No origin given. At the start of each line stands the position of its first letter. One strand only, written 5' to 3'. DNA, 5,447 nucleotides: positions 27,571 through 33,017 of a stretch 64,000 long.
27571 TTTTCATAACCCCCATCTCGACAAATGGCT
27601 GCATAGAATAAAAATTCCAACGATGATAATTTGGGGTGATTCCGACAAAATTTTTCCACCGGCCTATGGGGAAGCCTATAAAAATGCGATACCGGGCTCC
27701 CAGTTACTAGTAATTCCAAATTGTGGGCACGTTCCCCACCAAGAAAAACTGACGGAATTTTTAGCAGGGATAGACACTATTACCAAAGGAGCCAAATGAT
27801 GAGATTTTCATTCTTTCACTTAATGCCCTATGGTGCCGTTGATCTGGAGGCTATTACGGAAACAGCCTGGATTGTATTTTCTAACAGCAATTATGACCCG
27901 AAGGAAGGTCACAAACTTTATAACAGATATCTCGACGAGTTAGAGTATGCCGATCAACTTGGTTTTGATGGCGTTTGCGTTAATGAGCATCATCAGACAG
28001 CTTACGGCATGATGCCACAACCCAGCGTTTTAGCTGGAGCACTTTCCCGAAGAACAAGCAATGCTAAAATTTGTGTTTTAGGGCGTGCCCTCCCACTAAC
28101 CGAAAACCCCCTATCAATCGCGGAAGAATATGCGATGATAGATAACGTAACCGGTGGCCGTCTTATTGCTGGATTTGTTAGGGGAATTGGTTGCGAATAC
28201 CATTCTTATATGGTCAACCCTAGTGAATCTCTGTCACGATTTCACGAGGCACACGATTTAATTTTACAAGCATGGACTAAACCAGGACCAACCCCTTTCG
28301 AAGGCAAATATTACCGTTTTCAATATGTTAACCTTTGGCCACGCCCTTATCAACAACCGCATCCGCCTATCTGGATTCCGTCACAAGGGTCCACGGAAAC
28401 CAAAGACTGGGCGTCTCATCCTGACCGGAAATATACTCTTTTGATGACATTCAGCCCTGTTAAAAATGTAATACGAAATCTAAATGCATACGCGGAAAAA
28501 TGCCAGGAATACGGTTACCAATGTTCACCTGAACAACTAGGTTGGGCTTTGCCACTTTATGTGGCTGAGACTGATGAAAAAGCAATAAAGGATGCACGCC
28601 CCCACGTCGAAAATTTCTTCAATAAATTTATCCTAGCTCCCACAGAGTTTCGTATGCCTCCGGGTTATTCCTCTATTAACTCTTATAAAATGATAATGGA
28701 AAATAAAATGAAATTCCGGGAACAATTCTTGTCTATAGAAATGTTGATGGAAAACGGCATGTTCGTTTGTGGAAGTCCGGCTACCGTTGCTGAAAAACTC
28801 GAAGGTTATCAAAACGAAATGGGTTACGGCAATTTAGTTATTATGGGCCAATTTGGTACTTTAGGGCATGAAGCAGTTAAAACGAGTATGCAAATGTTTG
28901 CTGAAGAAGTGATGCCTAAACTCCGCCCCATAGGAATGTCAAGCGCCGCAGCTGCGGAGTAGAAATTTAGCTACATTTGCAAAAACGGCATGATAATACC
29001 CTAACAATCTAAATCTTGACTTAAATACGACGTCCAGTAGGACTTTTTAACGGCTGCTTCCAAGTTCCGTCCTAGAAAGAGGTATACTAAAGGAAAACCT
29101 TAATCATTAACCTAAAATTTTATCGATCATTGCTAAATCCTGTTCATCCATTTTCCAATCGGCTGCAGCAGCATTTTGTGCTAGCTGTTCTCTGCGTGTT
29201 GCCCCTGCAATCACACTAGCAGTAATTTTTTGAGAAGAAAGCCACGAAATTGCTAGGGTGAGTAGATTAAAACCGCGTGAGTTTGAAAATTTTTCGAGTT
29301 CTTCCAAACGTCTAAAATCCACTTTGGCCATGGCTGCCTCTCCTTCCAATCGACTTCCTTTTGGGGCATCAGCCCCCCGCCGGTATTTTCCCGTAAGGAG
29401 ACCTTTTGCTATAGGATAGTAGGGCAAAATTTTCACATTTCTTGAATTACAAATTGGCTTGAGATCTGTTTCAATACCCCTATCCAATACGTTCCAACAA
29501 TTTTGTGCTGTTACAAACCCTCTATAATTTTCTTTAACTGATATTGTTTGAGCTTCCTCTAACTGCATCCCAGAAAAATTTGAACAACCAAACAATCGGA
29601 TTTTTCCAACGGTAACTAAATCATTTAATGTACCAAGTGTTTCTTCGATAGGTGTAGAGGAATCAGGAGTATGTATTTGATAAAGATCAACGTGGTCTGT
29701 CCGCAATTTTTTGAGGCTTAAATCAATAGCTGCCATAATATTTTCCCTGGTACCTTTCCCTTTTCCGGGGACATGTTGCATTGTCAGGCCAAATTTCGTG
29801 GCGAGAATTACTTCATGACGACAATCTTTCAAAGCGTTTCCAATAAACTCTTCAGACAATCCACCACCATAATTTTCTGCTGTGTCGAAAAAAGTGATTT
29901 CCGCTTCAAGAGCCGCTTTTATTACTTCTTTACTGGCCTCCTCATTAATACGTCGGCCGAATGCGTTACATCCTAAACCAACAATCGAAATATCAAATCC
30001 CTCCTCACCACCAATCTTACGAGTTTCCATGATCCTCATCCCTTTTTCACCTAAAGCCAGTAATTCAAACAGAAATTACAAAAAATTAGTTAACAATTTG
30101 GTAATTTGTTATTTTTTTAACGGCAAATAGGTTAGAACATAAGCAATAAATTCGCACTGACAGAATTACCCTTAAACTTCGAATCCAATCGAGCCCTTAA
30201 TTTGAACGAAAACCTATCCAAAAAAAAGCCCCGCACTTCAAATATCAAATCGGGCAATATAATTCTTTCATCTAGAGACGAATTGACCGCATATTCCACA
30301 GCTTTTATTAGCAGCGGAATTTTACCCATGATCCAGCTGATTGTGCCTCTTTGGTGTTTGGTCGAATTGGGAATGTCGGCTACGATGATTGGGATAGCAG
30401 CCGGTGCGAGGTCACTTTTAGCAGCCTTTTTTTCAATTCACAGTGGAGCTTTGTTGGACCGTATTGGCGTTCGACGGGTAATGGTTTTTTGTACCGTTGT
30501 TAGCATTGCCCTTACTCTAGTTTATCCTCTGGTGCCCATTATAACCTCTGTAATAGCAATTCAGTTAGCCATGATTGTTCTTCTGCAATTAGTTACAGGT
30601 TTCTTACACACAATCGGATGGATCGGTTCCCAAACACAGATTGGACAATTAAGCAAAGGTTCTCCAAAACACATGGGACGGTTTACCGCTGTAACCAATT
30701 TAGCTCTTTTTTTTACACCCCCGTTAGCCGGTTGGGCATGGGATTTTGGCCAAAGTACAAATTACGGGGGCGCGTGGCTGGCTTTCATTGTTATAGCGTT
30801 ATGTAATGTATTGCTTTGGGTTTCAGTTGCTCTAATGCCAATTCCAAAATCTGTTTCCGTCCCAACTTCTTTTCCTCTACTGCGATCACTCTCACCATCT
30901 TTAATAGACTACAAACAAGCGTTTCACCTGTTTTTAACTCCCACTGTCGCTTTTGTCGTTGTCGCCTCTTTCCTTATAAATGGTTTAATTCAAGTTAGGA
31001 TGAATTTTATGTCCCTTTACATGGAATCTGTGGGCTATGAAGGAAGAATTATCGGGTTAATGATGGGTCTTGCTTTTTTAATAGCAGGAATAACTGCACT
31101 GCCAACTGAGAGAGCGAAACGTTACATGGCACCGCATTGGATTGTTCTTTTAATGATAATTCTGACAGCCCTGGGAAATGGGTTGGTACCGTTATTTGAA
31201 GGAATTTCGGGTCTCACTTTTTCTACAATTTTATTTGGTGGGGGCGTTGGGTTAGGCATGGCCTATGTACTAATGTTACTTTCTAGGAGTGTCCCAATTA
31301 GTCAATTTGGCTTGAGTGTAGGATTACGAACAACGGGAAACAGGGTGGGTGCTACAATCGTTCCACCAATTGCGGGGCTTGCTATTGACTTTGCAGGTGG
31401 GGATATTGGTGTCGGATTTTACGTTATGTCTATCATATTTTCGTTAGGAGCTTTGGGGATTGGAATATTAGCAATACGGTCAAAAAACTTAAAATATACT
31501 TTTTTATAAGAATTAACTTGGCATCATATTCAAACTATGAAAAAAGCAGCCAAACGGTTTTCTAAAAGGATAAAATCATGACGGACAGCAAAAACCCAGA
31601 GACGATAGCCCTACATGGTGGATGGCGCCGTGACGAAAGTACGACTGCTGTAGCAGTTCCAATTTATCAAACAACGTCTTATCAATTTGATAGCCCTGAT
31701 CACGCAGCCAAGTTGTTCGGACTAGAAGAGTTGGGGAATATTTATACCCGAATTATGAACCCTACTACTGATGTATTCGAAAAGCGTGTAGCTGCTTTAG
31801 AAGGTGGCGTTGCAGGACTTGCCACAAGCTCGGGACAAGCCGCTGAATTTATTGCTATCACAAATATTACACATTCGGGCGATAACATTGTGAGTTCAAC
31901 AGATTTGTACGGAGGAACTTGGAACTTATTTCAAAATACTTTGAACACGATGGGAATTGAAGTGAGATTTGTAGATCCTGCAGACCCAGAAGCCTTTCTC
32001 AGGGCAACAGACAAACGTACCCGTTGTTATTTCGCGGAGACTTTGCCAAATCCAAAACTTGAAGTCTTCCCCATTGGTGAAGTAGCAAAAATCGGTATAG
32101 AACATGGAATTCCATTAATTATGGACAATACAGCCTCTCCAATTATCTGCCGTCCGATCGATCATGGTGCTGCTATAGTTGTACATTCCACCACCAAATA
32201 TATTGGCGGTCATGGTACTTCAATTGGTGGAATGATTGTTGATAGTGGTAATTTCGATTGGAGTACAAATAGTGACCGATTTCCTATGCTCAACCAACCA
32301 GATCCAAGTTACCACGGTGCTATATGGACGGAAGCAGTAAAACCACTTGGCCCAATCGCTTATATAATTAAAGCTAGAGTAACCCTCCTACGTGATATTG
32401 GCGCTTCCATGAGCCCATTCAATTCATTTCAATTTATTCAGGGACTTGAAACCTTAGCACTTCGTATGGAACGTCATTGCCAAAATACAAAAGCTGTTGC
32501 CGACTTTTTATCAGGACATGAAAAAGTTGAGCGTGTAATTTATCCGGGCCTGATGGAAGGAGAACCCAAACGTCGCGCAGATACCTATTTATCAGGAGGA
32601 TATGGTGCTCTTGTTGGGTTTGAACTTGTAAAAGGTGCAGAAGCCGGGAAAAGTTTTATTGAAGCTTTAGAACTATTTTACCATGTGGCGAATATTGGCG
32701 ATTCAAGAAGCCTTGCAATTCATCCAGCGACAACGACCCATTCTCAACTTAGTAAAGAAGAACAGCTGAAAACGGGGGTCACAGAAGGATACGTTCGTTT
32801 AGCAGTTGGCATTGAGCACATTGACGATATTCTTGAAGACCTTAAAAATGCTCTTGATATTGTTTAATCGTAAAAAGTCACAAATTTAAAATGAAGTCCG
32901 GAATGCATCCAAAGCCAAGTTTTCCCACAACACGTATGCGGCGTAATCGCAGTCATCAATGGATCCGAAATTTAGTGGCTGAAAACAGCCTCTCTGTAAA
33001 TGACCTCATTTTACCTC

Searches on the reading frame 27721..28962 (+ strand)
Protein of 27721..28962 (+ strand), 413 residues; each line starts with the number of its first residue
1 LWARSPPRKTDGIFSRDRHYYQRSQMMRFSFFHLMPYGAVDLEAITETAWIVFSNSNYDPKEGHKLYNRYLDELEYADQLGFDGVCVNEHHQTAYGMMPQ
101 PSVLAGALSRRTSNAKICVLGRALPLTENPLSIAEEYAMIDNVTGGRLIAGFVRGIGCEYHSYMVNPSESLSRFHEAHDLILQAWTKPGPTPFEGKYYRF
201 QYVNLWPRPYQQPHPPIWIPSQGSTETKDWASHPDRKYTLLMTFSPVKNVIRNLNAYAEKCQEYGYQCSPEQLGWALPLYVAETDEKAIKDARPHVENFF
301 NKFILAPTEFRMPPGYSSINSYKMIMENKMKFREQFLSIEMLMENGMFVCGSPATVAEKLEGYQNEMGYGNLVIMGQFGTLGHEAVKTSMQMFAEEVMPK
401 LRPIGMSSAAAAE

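Call 42: search_protein_families(library=ncbifam, proteins=[window:27721-28962:+], max_evalue=0.00001)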
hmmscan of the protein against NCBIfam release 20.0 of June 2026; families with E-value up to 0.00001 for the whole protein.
window:27721-28962:+ (413 aa): 19 families
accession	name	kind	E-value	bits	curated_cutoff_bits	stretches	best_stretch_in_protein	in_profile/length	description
TIGR03858.1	LLM_2I7G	subfamily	1.9e-24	86.3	462.25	2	65-302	23-258/337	Atu2307/SP_0267 family LLM class monooxygenase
TIGR04020.1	seco_metab_LLM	subfamily_domain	1.6e-23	83.4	244.45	1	57-301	8-251/341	MupA/Atu3671 family FMN-dependent luciferase-like monooxygenase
TIGR04036.1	LLM_CE1758_fam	subfamily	6.7e-21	74.5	479.1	1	74-299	34-259/355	CE1758 family FMN-dependent luciferase-like monooxygenase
TIGR03560.1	F420_Rv1855c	subfamily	2.3e-19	70.1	231.4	1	62-266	7-217/227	TIGR03560 family F420-dependent LLM class oxidoreductase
NF052254.1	luciferase_Alph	exception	5.9e-19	68.5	600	1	60-401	13-350/354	luciferase subunit alpha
TIGR03619.1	F420_Rv2161c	subfamily_domain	5.2e-18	65.5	166.9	1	77-260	7-204/247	TIGR03619 family F420-dependent LLM class oxidoreductase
TIGR03558.1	oxido_grp_1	subfamily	2.8e-16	59.6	166.95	1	76-395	28-324/325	MsnO8 family LLM class oxidoreductase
NF052255.1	luciferase_Beta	exception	2.8e-16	59.5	500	1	53-304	7-253/325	luciferase subunit beta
TIGR03565.1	alk_sulf_monoox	equivalog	5.7e-12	45.3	518.2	1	69-399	27-344/346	FMNH2-dependent alkanesulfonate monooxygenase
TIGR04021.1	LLM_DMSO2_sfnG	equivalog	1.2e-11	44.6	382.95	1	74-306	34-263/350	dimethylsulfone monooxygenase SfnG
TIGR04027.1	LLM_KPN_01858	hypoth_equivalog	4.9e-11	42.2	412.9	1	63-186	15-139/326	putative FMN-dependent luciferase-like monooxygenase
NF001939.1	PRK00719.1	subfamily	2.4e-10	39.7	510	1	68-401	26-346/373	alkanesulfonate monooxygenase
TIGR03571.1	lucif_BA3436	subfamily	2.8e-10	40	303.9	1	69-257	32-221/304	TIGR03571 family LLM class oxidoreductase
NF002619.0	PRK02271.1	equivalog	3.3e-08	33.2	276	1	74-389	20-320/329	5,10-methylenetetrahydromethanopterin reductase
TIGR03621.1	F420_MSMEG_2516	subfamily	2.3e-07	30.2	213.15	0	70-223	16-159/295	TIGR03621 family F420-dependent LLM class oxidoreductase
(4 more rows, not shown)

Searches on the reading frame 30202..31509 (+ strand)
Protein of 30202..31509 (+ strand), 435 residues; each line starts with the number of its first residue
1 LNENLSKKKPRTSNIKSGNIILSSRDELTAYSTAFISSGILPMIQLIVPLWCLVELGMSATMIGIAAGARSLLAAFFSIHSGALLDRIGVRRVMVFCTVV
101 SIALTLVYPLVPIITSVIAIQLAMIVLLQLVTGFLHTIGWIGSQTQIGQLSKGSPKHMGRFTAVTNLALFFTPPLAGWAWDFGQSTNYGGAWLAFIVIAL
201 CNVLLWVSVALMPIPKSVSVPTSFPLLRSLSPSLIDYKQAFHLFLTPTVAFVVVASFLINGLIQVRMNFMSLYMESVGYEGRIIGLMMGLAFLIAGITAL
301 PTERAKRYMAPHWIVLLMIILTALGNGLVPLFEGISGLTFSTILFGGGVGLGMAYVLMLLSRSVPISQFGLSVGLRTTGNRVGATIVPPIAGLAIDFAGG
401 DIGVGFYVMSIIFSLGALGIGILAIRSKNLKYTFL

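Call 24: search_protein_families(library=pfam, proteins=[window:30202-31509:+])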
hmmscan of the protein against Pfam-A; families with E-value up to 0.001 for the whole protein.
window:30202-31509:+ (435 aa): 2 families
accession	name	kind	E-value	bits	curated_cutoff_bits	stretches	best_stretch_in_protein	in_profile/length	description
PF07690.21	MFS_1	-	3.3e-25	89.2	33.4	2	33-300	4-256/347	Major Facilitator Superfamily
PF12832.13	MFS_1_like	-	9.3e-05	22.1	25.2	0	199-375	163-341/373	MFS_1 like family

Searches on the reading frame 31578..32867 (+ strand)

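Call 24: search_protein_families(library=pfam, proteins=[window:31578-32867:+])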
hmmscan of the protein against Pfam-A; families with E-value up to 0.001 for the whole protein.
window:31578-32867:+ (429 aa): 1 family
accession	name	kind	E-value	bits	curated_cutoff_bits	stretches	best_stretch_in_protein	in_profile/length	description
PF01053.26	Cys_Met_Meta_PP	-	2.4e-121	405.3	27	1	8-426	1-380/381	Cys/Met metabolism PLP-dependent enzyme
